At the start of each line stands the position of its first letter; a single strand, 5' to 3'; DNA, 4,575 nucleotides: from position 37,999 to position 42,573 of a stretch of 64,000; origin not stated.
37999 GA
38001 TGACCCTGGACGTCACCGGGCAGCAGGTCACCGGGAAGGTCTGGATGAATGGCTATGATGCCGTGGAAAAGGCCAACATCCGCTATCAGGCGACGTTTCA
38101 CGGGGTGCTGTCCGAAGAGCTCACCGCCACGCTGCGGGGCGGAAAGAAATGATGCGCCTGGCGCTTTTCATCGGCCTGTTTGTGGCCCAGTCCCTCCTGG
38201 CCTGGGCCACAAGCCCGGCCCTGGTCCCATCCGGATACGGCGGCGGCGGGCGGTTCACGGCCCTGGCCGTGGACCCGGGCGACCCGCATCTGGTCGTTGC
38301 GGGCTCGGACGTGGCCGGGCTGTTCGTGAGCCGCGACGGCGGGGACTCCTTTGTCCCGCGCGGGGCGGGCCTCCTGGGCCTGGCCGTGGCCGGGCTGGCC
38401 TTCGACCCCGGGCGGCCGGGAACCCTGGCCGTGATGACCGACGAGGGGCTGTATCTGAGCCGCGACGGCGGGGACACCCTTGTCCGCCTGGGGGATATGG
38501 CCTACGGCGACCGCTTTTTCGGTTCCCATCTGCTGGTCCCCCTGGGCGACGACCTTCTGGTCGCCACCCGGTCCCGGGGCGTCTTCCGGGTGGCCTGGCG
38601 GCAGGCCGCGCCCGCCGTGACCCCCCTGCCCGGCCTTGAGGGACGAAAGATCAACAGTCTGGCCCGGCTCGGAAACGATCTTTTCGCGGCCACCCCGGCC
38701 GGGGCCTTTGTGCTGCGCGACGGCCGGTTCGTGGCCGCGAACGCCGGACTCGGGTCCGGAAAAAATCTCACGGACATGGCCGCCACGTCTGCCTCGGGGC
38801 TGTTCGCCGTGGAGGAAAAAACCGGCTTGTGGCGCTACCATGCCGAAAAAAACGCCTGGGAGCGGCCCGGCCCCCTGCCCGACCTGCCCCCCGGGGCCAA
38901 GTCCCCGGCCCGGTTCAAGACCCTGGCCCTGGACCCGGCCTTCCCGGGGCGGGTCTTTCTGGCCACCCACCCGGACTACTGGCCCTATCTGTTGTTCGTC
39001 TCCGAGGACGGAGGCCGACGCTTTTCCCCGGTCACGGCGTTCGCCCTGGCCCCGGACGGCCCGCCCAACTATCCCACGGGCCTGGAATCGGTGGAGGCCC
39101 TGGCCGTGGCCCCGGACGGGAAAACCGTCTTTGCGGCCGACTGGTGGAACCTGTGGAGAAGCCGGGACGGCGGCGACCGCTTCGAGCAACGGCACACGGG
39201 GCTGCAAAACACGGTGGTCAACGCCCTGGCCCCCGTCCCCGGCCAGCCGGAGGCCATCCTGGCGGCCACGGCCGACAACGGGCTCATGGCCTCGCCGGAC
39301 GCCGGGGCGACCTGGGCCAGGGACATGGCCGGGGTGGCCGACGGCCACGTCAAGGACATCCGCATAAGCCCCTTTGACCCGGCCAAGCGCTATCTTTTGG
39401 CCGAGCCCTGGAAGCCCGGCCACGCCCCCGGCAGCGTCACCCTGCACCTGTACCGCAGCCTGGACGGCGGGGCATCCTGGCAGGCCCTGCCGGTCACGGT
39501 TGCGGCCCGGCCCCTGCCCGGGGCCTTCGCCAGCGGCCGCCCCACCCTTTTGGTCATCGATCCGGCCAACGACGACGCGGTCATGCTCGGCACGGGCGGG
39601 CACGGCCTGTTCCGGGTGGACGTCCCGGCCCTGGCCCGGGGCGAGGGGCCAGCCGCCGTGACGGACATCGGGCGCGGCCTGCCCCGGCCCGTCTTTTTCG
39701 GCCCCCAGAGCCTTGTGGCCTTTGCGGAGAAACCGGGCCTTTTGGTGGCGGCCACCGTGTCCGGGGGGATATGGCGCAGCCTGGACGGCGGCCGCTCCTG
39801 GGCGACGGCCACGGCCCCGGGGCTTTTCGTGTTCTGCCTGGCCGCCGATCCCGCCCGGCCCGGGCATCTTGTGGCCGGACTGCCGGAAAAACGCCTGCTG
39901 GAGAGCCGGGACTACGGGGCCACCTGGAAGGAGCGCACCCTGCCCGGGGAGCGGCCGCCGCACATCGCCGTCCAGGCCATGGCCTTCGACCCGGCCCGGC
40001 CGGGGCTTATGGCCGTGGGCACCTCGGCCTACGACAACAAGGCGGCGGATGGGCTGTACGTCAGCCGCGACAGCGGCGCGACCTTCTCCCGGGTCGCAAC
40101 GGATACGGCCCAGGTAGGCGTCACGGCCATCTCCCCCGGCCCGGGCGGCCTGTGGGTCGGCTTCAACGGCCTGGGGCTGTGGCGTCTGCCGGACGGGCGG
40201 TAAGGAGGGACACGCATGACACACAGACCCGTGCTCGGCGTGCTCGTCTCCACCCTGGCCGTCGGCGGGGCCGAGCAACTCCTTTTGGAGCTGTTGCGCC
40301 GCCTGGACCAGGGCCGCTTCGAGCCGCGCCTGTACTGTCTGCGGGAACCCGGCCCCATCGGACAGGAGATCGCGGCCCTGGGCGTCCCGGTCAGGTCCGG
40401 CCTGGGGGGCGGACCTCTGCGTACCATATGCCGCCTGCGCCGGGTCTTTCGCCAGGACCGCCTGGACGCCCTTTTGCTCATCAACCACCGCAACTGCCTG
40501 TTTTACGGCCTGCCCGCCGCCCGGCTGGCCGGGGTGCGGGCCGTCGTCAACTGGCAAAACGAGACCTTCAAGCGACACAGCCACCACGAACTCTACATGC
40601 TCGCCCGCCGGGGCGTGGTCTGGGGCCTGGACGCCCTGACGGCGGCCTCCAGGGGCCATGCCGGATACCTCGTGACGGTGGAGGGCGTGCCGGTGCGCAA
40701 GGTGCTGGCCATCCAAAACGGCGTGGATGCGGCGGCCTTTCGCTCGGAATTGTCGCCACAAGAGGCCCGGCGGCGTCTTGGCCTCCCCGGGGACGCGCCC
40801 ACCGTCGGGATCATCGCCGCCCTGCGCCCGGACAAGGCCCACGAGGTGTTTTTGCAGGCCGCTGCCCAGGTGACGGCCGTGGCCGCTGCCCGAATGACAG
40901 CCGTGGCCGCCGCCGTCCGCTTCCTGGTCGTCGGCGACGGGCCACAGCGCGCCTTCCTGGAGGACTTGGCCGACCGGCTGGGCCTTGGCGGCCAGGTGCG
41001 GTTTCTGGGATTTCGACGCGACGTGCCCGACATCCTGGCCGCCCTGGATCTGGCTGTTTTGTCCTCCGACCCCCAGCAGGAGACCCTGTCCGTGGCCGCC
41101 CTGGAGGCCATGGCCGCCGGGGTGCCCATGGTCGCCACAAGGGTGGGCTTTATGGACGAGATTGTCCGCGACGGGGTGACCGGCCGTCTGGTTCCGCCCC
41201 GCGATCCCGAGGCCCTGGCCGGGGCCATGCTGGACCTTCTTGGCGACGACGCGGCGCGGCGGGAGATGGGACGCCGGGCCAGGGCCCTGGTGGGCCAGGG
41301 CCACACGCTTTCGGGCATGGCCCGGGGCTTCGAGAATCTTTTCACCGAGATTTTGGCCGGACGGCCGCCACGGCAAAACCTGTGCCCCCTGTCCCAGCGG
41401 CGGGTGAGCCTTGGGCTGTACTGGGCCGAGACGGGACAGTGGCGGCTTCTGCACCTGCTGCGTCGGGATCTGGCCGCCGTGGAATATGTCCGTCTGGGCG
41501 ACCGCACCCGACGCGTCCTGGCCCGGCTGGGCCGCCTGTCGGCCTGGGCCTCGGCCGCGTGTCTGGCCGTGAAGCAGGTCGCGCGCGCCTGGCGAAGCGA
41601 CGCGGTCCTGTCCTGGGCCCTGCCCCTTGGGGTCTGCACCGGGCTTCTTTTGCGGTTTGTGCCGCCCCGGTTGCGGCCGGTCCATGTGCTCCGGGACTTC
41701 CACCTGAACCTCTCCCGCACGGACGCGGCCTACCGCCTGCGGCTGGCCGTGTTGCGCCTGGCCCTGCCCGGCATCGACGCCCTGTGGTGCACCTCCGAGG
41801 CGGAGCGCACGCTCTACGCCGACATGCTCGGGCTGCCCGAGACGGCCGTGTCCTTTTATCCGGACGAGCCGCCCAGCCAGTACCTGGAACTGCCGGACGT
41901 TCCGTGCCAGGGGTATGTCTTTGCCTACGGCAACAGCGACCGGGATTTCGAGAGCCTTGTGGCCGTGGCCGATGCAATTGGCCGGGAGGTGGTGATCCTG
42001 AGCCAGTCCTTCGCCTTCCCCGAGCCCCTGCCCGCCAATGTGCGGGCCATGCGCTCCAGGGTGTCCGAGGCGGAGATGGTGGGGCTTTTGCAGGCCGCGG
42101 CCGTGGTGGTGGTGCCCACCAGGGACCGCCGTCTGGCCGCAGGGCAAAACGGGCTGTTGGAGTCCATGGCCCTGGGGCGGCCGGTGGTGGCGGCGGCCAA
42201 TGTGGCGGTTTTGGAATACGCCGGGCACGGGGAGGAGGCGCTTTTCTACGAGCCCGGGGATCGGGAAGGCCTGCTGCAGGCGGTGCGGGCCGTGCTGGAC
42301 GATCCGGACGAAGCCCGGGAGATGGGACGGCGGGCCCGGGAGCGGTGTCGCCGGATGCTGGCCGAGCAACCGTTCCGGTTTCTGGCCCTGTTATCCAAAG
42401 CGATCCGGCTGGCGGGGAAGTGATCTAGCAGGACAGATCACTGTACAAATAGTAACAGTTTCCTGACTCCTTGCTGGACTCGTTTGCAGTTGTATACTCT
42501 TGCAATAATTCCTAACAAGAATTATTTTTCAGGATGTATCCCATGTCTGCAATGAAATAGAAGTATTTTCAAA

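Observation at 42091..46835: Two alternative cargo cassettes held in tandem between convergent glycosyltransferase and flippase genes: the footprint of a Campbell-type insertion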

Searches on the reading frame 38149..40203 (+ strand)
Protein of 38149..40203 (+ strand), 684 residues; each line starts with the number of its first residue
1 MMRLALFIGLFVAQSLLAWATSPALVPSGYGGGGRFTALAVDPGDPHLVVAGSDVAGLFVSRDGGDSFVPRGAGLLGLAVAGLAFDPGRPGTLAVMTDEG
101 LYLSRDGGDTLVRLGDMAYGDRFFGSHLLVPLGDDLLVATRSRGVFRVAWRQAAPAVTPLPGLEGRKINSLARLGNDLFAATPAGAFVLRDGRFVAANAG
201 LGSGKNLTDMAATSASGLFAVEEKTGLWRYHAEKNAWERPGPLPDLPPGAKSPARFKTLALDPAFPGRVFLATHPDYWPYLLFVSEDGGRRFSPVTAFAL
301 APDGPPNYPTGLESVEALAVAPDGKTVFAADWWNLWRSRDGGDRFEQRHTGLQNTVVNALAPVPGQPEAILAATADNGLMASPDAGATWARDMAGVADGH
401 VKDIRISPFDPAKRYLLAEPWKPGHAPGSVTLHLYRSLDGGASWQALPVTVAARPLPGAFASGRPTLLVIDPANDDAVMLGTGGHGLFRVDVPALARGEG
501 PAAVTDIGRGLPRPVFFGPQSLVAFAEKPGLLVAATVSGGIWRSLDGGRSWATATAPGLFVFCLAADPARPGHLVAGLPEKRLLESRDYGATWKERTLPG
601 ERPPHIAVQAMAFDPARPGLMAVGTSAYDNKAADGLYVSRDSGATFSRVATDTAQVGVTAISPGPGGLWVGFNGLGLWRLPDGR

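Call 6: search_protein_families(library=pfam, proteins=[window:38149-40203:+], max_evalue=0.01)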
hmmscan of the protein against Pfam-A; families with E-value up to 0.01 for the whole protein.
window:38149-40203:+ (684 aa): 3 families
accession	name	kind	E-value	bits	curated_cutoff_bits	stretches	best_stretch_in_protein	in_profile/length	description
PF15902.12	Sortilin-Vps10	-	3.3e-18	66.2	33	2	541-655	3-118/446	Sortilin, neurotensin receptor 3,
PF02012.26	BNR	-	6.1e-11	41.1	27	0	435-445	1-11/12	BNR/Asp-box repeat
PF14870.12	PSII_BNR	-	9e-05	22.3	27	0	580-613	37-70/303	Photosynthesis system II assembly factor YCF48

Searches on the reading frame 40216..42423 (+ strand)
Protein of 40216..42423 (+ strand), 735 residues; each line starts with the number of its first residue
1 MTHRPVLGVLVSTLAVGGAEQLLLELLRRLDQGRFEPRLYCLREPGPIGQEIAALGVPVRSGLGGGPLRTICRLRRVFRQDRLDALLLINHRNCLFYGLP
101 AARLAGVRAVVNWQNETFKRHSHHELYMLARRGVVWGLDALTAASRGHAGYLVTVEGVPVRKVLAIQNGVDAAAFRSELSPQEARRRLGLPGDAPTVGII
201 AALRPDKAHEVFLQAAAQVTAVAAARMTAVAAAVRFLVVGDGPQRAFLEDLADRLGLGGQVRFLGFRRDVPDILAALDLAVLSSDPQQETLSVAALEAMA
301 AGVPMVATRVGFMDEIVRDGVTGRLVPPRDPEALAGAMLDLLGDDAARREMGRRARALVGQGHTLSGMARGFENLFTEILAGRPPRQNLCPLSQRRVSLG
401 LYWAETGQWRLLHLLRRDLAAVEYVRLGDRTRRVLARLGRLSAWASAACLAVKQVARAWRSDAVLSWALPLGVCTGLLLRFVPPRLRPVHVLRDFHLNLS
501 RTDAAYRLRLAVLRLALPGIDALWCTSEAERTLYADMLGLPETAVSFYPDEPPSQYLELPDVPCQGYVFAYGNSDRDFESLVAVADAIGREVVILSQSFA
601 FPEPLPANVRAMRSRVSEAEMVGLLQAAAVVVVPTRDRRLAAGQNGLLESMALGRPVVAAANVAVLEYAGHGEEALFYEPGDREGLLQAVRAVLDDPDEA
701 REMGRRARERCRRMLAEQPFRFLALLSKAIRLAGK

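Call 6: search_protein_families(library=pfam, proteins=[window:40216-42423:+], max_evalue=0.01)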
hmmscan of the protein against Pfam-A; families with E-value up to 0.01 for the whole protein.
window:40216-42423:+ (735 aa): 4 families
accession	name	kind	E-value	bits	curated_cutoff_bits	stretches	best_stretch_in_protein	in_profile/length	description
PF13692.12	Glyco_trans_1_4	-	2.8e-46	157.7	27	2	195-344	2-142/142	Glycosyl transferases group 1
PF00534.26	Glycos_transf_1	-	7.3e-46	156.3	26.4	2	183-356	4-170/172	Glycosyl transferases group 1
PF13524.12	Glyco_trans_1_2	-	1.2e-19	71.1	25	2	594-713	19-131/144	Glycosyl transferase-like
PF13439.12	Glyco_transf_4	-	9.4e-17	62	28.5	2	16-172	1-168/170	Glycosyltransferase Family 4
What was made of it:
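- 40216..42423 (+): Intact two-domain GT4-type glycosyltransferase (735 aa). Its last 333 nt belong to repeat copy 1. Pfam Glycos_transf_1/Glyco_trans_1_4 at 1e-46 in two stretches (call 6).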

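Call 25: search_protein_families(library=ncbifam, proteins=[window:40216-42423:+], max_evalue=0.01)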
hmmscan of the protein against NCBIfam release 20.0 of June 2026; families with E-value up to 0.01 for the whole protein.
window:40216-42423:+ (735 aa): 34 families (the best 25 are shown)
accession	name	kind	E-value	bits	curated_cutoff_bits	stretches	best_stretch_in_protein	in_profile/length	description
TIGR03088.1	stp2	hypoth_equivalog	1.6e-58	198.6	409.05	2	6-380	3-374/374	TIGR03088 family PEP-CTERM/XrtA system glycosyltransferase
TIGR03999.1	thiol_BshA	equivalog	2.2e-35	122.3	273.7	2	157-380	162-374/375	N-acetyl-alpha-D-glucosaminyl L-malate synthase BshA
NF041876.1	EPS_EpsE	equivalog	2e-33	116.2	400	2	163-365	188-382/389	exopolysaccharide biosynthesis GT4 family glycosyltransferase EpsE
TIGR03449.1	mycothiol_MshA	equivalog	4e-29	101.7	462.5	2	129-358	156-383/406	D-inositol-3-phosphate glycosyltransferase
TIGR04063.1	stp3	hypoth_equivalog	1.3e-28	100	442.05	2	138-380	158-396/397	TIGR04063 family PEP-CTERM/XrtA system glycosyltransferase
NF053787.1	GlcN_PG_synth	equivalog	1.2e-24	86.8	480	2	157-372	160-352/361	N-acetylglucosaminyl phosphatidylglycerol synthase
TIGR02149.1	glgA_Coryne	subfamily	2.2e-22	79.8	302.4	2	133-378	140-389/391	glycogen synthase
NF038011.1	PelF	equivalog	5.4e-16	58.7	100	1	156-367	275-480/489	GT4 family glycosyltransferase PelF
NF011726.0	PRK15179.1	equivalog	9.6e-16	57.2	733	1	72-357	390-676/694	Vi polysaccharide biosynthesis protein TviE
TIGR03087.1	stp1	hypoth_equivalog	2.5e-14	53.3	316.65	2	624-711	294-377/397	TIGR03087 family PEP-CTERM/XrtA system glycosyltransferase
NF038229.1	Glyco4_Geo_Pelo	equivalog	7.2e-14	51.5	400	2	199-380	166-337/338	GPMC system family 4 glycosyltransferase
TIGR04047.1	MSMEG_0565_glyc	hypoth_equivalog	8.1e-14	51.5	259.85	2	164-359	162-355/373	MSMEG_0565 family glycosyltransferase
TIGR04005.1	wcaL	equivalog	7.1e-12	44.9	537.6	1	157-359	193-386/406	colanic acid biosynthesis glycosyltransferase WcaL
NF007640.0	PRK10307.1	subfamily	1.7e-11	43.7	276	1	154-358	187-386/411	WcaI family glycosyltransferase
NF038295.1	EPS_HpsP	equivalog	5.3e-11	42.1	550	1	164-379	179-387/388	hormogonium polysaccharide biosynthesis glycosyltransferase HpsP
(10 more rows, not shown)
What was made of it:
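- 40216..42423 (+): The best NCBIfam hit is the PEP-CTERM/XrtA-system GT, below its cutoff (call 25).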

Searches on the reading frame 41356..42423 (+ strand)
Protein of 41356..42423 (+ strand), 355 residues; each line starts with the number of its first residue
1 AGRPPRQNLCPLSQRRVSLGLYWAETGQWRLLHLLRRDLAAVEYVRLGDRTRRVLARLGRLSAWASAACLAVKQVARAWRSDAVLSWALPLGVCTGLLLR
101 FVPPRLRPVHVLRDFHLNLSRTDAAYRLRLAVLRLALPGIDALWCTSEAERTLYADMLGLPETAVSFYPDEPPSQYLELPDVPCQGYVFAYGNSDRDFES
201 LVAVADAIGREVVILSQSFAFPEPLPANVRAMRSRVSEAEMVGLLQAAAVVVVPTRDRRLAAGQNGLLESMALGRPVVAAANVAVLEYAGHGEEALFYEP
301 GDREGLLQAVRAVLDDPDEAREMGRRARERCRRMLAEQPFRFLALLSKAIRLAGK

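Call 10: find_related_loci(query=window:41356-42423:+, collection=genome_contigs, flank=10000)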
Query window:41356-42423:+ (355 aa) in genome_contigs; peptide patterns used: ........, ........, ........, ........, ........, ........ (x = any residue, [..] = any of these).
117 stretches matched a pattern; 2 encode a relative of the query (tblastn E <= 1e-3); 2 distinct loci.
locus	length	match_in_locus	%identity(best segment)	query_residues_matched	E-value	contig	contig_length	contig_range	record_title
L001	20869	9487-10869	90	1-355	0e+0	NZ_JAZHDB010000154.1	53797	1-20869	MAG: Desulfolutivibrio sp. isolate Bin1Zod NODE_42_length_53841_cov_42.859592, whole genome shotgun sequence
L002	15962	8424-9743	66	1-355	6e-121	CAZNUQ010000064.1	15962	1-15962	MAG TPA_asm: uncultured Desulfovibrio sp. isolate binchicken_co22_210 genome assembly, contig: NODE_3847_length_15962_co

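Call 48: find_related_loci(query=window:41356-42423:+, collection=metagenome_contigs, flank=6000)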
Query window:41356-42423:+ (355 aa) in metagenome_contigs; peptide patterns used: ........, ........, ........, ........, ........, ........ (x = any residue, [..] = any of these).
145 stretches matched a pattern; 10 encode a relative of the query (tblastn E <= 1e-3); 10 distinct loci.
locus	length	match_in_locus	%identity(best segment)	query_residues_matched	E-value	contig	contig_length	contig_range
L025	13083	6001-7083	88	1-355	8e-180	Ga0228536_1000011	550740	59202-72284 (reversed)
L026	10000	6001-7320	90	1-355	1e-170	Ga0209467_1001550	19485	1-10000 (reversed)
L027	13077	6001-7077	79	1-355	6e-150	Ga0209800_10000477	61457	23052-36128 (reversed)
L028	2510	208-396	46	265-328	6e-8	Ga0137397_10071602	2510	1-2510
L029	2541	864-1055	44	264-328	9e-8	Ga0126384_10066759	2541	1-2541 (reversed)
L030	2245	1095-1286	44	264-328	9e-8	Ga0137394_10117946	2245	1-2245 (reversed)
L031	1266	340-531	44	264-328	1e-7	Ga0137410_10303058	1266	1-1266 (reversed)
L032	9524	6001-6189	44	267-329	2e-6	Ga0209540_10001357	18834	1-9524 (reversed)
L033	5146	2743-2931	43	267-329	2e-6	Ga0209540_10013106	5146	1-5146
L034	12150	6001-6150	35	269-319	2e-5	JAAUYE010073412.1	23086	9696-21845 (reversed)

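Call 55: search_protein_families(library=pfam, proteins=[L026:7405-8355:+, L026:8405-9394:+], max_evalue=0.01)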
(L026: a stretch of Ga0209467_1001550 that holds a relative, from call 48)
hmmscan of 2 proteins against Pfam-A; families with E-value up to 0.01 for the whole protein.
L026:7405-8355:+ (316 aa): 1 family
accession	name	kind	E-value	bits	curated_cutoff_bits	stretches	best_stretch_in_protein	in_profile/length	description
PF00480.26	ROK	-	5.3e-52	177.6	22.9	1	14-313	2-292/294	ROK family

L026:8405-9394:+ (329 aa): 0 families
